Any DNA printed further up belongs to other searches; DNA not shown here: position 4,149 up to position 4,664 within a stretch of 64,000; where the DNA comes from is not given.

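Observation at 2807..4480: Two adjacent hybrid histidine kinases share a conserved about 60-aa C-terminal domain not assignable to a known family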

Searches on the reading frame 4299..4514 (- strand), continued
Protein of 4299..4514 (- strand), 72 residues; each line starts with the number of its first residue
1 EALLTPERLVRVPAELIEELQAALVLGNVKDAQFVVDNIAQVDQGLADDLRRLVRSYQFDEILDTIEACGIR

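Call 54: list_cluster_members(proteins=[P0133, P0141, P0189, P0192, P0248, P0253, P0254, P0256, P0264, P0153])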
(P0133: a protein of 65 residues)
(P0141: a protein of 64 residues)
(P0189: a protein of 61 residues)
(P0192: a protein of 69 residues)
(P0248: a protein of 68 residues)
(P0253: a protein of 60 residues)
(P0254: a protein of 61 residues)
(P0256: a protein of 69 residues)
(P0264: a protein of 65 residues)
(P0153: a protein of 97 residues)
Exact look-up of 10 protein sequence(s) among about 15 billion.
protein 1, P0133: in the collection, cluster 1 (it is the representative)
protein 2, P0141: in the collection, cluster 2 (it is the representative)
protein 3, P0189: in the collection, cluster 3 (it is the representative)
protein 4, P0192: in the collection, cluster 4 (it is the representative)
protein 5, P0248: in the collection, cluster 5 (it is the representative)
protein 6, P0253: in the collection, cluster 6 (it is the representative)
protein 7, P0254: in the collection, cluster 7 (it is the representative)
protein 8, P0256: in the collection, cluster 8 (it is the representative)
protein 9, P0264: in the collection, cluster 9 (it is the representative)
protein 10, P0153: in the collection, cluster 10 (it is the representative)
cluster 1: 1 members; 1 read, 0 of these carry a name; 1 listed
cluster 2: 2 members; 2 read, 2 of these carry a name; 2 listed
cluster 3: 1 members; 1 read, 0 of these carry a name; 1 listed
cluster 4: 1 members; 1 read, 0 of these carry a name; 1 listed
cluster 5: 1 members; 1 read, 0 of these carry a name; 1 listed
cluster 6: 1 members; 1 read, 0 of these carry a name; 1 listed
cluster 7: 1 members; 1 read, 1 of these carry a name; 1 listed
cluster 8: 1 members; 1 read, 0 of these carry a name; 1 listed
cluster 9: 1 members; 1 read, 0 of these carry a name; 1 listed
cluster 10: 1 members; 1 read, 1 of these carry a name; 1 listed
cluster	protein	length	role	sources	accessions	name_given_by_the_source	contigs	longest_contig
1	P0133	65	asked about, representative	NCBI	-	-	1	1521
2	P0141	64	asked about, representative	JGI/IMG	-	DNA polymerase IIIc chi subunit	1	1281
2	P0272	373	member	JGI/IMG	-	CheY-like chemotaxis protein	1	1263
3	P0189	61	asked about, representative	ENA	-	-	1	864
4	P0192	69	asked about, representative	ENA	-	-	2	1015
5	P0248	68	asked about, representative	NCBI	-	-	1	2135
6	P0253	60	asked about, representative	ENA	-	-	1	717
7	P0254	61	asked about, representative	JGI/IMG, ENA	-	hypothetical protein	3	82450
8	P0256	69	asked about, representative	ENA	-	-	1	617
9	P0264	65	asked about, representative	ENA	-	-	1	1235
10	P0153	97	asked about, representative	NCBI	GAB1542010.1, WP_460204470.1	hypothetical protein NUACC21_46830 [Scytonema sp. NUACC21]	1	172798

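Call 73: search_protein_families(library=pfam, proteins=[P0271, P0217, P0170, P0263, P0127], max_evalue=0.001)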
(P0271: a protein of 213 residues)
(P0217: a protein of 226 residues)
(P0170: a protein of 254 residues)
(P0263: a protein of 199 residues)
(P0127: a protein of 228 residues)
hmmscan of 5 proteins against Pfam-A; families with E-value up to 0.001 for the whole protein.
P0271 (213 aa): 1 family
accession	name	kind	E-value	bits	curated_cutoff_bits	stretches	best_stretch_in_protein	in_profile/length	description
PF00571.33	CBS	-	4.1e-11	43.5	24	1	18-65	6-54/57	CBS domain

P0217 (226 aa): 2 families
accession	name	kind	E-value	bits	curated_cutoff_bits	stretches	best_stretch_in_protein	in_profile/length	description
PF00072.30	Response_reg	-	5.6e-21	75.2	30.2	1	6-131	1-109/111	Response regulator receiver domain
PF23198.2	PDE8A_N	-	0.00056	20.3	29.6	0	26-111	33-104/147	PDE8A-like, N-terminal domain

P0170 (254 aa): 1 family
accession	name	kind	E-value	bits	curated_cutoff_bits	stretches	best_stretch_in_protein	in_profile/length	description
PF00072.30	Response_reg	-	3.8e-25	88.6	30.2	1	13-125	1-111/111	Response regulator receiver domain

P0263 (199 aa): 2 families
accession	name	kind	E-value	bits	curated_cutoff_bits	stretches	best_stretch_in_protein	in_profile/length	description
PF24698.1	DUF7662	-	3.4e-09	36.8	26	1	8-54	2-45/72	Domain of unknown function (DUF7662)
PF00072.30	Response_reg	-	0.00016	22.2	30.2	1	58-99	69-110/111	Response regulator receiver domain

P0127 (228 aa): 1 family
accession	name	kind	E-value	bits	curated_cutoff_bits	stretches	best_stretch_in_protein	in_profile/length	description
PF00072.30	Response_reg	-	3.9e-17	62.9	30.2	1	2-58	13-69/111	Response regulator receiver domain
